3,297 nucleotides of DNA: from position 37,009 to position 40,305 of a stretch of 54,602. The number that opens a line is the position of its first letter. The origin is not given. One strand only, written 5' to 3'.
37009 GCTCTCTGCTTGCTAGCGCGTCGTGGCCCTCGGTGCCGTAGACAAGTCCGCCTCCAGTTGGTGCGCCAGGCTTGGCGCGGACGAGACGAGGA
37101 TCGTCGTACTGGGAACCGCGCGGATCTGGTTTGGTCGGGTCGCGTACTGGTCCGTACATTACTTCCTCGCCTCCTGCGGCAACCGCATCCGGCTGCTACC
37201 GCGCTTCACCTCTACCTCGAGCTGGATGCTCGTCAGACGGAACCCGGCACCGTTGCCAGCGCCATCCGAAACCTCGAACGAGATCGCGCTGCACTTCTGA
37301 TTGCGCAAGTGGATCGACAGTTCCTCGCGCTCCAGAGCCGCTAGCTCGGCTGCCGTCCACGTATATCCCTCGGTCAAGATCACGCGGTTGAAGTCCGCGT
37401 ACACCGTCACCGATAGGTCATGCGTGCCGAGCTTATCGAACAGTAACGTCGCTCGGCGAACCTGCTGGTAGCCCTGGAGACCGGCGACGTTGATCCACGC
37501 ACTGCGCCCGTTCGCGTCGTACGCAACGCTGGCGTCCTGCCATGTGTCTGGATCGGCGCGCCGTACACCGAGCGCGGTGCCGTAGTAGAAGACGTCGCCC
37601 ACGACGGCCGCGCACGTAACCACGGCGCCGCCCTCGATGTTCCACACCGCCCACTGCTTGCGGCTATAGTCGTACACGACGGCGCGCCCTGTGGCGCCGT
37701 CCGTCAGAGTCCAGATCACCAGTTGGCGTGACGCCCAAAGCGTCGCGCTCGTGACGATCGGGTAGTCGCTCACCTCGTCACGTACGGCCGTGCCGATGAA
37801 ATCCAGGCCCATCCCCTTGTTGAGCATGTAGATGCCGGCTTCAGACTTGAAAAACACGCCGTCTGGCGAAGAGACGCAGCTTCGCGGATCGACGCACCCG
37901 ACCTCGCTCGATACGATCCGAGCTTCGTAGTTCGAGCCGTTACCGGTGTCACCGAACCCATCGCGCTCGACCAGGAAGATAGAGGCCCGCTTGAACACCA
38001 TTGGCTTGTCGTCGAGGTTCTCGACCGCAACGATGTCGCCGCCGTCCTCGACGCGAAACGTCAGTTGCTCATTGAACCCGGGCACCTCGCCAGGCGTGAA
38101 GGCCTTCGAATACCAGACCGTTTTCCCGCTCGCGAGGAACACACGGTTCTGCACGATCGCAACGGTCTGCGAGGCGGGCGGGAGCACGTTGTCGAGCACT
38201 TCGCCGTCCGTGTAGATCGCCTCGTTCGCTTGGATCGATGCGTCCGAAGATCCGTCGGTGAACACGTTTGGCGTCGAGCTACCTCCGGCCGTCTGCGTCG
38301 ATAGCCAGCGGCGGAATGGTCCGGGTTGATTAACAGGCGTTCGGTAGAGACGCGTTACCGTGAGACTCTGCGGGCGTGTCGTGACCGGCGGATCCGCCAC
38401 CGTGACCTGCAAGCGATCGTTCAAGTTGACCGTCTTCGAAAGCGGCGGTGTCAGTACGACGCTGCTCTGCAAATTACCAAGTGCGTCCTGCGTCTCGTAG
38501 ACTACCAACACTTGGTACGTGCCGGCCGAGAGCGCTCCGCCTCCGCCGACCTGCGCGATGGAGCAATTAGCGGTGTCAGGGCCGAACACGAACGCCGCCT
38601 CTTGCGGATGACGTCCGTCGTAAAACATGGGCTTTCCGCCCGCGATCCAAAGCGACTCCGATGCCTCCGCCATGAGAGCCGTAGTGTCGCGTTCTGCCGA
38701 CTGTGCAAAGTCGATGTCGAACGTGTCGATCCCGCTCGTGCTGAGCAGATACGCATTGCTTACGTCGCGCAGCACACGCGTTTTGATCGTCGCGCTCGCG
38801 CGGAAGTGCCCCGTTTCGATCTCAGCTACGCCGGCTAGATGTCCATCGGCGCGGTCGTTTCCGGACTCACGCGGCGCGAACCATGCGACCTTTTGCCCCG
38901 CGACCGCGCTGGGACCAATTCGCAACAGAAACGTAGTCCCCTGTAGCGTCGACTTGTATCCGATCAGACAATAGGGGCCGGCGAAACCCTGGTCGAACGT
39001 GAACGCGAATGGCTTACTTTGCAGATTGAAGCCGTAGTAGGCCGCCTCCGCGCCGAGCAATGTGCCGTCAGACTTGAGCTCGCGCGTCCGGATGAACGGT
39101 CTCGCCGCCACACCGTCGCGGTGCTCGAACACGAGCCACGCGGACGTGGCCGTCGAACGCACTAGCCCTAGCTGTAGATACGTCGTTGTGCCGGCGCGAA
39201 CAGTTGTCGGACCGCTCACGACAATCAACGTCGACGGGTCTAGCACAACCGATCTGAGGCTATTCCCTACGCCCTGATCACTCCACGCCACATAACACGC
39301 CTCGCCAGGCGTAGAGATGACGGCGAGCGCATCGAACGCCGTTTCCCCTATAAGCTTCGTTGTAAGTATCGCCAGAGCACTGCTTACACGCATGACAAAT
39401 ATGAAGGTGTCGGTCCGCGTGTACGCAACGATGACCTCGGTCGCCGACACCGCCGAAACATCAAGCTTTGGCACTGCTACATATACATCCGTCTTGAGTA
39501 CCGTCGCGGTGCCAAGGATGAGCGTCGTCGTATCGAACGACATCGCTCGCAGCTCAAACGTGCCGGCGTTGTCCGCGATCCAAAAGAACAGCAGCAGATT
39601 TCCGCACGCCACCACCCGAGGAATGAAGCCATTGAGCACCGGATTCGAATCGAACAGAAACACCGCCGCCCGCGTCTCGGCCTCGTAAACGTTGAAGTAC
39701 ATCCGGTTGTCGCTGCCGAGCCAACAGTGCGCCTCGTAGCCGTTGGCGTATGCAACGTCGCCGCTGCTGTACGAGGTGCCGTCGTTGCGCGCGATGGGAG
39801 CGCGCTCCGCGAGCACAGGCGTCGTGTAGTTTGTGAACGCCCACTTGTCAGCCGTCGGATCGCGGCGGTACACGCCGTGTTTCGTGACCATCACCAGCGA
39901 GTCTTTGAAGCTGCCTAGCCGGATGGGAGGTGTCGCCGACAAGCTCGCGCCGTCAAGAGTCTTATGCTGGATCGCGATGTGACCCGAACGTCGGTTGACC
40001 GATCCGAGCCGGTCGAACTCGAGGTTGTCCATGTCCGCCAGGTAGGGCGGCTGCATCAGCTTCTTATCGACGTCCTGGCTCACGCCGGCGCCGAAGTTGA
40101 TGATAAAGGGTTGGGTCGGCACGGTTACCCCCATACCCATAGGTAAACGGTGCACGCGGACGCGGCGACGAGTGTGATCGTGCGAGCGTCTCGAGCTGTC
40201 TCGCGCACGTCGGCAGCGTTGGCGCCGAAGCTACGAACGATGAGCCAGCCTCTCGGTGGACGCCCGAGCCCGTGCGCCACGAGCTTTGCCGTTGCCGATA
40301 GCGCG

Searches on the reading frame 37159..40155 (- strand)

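Call 12: search_protein_families(library=phrogs, proteins=[window:37159-40155:-], max_evalue=0.01)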
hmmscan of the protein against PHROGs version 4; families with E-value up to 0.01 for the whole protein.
window:37159-40155:- (998 aa): 4 families
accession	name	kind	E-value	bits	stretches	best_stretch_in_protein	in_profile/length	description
phrog_511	-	head and packaging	1e-14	54.9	1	571-925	482-812/862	internal virion protein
phrog_3287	-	head and packaging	1.3e-06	28.6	1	679-841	174-347/524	virion structural protein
phrog_5107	-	lysis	9.9e-05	21.9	1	698-925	223-456/533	amidase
phrog_8094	-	tail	0.00015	20.8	1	700-780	390-468/769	tail appendage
